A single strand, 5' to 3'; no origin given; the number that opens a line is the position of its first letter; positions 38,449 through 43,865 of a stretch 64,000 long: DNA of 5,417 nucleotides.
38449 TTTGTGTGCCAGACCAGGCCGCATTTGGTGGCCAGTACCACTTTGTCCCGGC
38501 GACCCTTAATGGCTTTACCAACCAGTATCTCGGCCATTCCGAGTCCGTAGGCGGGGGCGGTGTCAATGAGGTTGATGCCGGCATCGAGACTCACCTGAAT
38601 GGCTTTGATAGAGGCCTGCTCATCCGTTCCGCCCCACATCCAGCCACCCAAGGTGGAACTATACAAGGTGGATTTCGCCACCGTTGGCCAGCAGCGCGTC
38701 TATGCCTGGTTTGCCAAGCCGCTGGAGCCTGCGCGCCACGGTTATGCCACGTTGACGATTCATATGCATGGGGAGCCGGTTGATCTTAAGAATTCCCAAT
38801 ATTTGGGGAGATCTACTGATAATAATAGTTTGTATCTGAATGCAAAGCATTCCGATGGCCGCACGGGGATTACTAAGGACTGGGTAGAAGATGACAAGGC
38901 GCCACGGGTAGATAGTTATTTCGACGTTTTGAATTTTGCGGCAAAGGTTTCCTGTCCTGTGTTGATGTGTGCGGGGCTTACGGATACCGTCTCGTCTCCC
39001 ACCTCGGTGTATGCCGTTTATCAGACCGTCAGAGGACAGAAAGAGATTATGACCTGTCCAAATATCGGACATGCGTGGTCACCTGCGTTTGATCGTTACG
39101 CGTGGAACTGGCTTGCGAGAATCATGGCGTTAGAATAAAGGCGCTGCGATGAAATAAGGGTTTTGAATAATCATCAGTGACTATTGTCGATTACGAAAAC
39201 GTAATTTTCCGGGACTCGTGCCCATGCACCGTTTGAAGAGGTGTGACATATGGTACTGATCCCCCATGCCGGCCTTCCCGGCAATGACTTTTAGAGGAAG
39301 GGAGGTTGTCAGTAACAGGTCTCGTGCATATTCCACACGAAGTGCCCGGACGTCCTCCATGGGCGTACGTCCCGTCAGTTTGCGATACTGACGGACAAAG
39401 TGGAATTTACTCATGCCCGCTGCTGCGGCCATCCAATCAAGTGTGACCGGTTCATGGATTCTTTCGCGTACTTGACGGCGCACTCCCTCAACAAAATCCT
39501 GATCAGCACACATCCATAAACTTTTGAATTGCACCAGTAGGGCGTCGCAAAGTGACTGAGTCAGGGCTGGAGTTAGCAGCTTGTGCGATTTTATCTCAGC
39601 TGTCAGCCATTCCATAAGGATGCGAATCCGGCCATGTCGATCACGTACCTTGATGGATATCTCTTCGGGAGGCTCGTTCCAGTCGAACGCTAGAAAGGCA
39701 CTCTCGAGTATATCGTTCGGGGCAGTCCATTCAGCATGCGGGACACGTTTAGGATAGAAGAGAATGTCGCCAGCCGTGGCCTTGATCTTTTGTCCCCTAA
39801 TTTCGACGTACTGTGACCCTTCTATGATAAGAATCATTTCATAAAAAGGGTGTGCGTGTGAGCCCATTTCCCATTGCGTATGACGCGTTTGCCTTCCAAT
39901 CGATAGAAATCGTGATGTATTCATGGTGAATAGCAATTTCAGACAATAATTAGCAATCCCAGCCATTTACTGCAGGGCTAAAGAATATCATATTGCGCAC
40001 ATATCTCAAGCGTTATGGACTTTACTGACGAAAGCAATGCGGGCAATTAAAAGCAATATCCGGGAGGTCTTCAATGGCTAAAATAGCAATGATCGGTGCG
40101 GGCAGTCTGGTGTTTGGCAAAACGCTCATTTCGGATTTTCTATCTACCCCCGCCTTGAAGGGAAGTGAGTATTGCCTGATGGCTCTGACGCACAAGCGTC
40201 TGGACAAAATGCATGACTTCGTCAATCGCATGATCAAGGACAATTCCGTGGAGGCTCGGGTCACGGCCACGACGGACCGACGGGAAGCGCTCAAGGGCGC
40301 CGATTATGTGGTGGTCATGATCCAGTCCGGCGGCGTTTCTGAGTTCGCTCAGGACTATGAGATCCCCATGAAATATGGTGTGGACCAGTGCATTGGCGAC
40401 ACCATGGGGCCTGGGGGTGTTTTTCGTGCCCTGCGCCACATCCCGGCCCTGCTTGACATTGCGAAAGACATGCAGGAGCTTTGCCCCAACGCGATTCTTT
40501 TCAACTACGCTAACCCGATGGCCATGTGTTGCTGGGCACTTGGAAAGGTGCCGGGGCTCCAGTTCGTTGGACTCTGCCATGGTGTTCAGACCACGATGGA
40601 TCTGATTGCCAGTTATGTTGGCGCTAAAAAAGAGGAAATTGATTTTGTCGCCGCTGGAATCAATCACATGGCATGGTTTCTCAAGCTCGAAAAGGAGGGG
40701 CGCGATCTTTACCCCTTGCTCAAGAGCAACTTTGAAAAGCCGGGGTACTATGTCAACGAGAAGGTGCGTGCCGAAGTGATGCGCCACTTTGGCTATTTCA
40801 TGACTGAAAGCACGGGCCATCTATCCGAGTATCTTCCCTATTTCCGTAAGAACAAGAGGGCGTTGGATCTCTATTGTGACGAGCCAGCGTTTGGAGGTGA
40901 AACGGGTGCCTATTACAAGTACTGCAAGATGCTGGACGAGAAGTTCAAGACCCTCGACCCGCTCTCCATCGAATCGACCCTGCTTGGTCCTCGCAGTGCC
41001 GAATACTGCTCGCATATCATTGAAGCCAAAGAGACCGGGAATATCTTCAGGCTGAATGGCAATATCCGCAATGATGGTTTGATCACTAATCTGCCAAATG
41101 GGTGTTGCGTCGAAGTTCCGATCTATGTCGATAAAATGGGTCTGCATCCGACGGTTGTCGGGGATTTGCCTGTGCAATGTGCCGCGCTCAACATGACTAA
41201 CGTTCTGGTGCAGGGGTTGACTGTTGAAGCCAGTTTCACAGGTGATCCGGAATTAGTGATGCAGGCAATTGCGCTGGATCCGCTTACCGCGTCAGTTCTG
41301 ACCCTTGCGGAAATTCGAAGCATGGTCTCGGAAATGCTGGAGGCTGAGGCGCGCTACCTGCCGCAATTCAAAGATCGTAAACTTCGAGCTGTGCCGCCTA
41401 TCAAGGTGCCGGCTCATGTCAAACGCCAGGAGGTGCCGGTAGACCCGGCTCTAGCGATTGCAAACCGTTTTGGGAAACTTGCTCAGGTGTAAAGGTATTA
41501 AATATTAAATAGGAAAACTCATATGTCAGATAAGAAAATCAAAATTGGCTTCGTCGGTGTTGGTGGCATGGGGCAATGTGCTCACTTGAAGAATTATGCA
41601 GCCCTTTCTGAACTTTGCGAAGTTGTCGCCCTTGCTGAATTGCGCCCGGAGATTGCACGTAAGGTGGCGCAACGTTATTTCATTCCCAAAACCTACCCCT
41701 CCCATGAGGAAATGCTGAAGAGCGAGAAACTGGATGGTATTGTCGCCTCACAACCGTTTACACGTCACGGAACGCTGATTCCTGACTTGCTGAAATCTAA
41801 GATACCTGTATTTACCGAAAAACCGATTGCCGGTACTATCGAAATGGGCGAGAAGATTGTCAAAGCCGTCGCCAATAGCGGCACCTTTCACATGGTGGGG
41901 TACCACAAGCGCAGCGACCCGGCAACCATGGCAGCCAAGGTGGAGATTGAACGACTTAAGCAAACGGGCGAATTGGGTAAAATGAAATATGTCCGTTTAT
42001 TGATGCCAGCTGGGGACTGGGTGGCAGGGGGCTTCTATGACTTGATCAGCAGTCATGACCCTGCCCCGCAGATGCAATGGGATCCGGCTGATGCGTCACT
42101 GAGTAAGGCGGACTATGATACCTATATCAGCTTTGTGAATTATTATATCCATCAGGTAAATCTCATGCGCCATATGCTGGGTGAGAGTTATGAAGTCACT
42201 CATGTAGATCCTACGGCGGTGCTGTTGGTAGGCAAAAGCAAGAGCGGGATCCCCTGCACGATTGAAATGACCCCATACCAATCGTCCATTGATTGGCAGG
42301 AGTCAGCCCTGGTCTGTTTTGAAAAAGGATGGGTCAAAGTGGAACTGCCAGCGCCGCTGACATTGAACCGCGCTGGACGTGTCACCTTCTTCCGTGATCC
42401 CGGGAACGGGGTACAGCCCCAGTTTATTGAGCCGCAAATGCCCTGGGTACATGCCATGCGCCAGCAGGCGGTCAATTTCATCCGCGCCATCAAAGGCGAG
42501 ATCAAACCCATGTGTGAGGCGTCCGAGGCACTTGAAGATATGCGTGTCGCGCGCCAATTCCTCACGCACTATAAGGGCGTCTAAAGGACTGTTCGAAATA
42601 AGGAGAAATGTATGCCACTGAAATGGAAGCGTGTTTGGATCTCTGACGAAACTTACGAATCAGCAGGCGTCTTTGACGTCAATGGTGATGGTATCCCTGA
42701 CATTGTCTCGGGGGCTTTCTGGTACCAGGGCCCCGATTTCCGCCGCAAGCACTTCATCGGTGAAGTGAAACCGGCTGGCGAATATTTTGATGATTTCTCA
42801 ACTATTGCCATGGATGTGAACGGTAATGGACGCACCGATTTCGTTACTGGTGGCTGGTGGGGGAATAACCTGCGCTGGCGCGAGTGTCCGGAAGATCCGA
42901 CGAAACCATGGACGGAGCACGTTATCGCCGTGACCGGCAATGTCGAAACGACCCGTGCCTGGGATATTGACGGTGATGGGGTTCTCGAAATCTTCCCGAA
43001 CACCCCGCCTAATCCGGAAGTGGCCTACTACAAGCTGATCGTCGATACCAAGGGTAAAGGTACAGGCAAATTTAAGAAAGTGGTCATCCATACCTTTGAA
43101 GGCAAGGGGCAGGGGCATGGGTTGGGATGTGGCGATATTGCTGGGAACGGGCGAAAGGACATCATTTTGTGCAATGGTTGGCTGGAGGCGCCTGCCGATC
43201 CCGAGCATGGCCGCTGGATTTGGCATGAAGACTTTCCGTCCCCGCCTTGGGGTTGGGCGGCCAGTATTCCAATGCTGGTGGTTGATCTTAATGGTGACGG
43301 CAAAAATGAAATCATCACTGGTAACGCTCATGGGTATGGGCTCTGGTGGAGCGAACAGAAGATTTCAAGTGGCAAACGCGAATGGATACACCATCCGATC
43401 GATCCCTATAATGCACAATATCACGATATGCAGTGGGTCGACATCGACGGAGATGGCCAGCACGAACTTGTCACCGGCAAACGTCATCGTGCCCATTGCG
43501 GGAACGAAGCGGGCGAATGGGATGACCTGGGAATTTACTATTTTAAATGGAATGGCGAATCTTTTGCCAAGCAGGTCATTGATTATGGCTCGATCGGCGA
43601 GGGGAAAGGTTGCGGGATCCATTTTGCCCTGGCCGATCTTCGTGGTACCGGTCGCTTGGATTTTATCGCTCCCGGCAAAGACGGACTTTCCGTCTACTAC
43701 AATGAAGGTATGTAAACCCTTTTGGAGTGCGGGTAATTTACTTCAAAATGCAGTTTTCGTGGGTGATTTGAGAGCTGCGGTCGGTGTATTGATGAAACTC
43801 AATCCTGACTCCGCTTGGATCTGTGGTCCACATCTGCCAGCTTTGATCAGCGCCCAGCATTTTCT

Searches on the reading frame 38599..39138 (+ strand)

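Call 35: search_protein_families(library=pfam, proteins=[window:38599-39138:+], max_evalue=0.00001)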
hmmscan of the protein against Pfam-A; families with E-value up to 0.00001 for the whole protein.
window:38599-39138:+ (179 aa): 1 family
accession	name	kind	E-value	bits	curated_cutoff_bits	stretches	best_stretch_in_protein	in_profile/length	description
PF05448.18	AXE1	-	2e-17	63.4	21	1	105-172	250-318/321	Acetyl xylan esterase (AXE1)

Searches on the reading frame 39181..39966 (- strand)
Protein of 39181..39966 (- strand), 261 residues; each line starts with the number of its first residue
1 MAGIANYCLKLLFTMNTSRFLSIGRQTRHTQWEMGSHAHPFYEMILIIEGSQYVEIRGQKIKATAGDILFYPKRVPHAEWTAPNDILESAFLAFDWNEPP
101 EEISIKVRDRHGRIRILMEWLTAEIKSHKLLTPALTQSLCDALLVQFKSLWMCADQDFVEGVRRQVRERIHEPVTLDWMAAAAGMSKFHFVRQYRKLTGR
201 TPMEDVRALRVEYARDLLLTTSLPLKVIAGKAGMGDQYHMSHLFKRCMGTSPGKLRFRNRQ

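Call 35: search_protein_families(library=pfam, proteins=[window:39181-39966:-], max_evalue=0.00001)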
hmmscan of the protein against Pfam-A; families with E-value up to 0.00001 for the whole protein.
window:39181-39966:- (261 aa): 4 families
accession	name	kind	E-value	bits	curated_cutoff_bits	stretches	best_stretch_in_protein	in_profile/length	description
PF12833.13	HTH_18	-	2e-18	66.9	33.6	1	179-256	1-78/80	Helix-turn-helix domain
PF00165.29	HTH_AraC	-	2.1e-15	56.8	26.6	2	167-204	2-39/42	Bacterial regulatory helix-turn-helix proteins, AraC family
PF02311.25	AraC_binding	-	1e-11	45.2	21.1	1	24-85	6-67/135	AraC-like ligand binding domain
PF07883.17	Cupin_2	-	3.6e-08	33.4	27.2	1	33-78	10-55/70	Cupin domain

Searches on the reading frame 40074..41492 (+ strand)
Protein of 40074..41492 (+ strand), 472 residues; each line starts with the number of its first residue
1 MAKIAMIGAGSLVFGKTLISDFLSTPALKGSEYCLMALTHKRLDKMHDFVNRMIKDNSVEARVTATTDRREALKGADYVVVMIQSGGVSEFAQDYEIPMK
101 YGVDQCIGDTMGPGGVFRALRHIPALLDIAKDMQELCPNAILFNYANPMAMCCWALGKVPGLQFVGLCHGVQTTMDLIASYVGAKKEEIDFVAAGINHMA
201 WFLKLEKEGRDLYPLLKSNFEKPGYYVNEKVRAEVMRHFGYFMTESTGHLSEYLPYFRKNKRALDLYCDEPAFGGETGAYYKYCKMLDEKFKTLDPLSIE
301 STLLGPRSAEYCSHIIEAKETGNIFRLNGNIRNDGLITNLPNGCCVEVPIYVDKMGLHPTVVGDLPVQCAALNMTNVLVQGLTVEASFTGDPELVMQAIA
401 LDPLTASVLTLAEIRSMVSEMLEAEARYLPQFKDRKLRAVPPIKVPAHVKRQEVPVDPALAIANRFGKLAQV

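Call 36: search_protein_families(library=pfam, proteins=[window:40074-41492:+], max_evalue=0.00001)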
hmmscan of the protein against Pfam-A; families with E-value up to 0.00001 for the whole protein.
window:40074-41492:+ (472 aa): 2 families
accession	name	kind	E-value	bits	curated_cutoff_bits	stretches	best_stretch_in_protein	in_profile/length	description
PF02056.22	Glyco_hydro_4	-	6.4e-56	189.2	23.2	1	3-182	1-181/183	Family 4 glycosyl hydrolase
PF11975.13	Glyco_hydro_4C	-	3.4e-53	181.2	24.1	1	194-405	2-211/211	Family 4 glycosyl hydrolase C-terminal domain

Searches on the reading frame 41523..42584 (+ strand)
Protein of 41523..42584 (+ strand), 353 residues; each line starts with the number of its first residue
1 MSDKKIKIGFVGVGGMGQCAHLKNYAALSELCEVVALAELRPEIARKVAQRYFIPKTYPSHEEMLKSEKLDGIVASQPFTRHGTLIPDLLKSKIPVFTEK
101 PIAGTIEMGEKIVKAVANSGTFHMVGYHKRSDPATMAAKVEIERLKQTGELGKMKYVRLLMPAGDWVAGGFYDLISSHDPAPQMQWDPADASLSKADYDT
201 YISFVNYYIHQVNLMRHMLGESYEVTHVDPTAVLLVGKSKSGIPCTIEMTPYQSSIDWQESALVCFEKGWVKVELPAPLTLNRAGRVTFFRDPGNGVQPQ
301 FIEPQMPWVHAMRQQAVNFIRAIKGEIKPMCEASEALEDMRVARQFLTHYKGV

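Call 36: search_protein_families(library=pfam, proteins=[window:41523-42584:+], max_evalue=0.00001)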
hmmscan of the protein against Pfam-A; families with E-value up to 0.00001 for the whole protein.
window:41523-42584:+ (353 aa): 1 family
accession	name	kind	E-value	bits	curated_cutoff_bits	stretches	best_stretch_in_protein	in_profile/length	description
PF01408.29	GFO_IDH_MocA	-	7e-18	65.9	24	1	6-127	1-120/120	Oxidoreductase family, NAD-binding Rossmann fold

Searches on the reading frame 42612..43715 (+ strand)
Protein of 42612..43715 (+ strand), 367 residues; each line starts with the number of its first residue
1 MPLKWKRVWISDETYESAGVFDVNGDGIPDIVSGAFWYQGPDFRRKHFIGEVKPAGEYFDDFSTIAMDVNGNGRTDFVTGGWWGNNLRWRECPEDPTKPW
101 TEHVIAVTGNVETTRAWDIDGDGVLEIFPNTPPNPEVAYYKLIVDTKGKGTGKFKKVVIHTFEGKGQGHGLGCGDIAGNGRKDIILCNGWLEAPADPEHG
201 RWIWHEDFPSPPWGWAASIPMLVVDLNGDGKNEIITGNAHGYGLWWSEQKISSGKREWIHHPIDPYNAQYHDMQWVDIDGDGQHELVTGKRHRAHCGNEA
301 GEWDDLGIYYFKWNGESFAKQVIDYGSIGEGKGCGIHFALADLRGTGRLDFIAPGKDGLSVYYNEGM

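Call 36: search_protein_families(library=pfam, proteins=[window:42612-43715:+], max_evalue=0.00001)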
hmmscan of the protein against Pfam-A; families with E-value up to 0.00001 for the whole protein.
window:42612-43715:+ (367 aa): 3 families
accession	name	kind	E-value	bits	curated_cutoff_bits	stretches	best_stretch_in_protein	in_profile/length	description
PF13517.12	FG-GAP_3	-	5.8e-26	91.3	26.9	1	225-287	1-60/61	FG-GAP-like repeat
PF01839.29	FG-GAP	-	8.4e-18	64.3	22.1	0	223-241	7-25/37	FG-GAP repeat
PF12256.14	TcdB_toxin_midN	-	3.4e-06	26.9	24.8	0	110-147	25-60/181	Insecticide toxin TcdB middle/N-terminal region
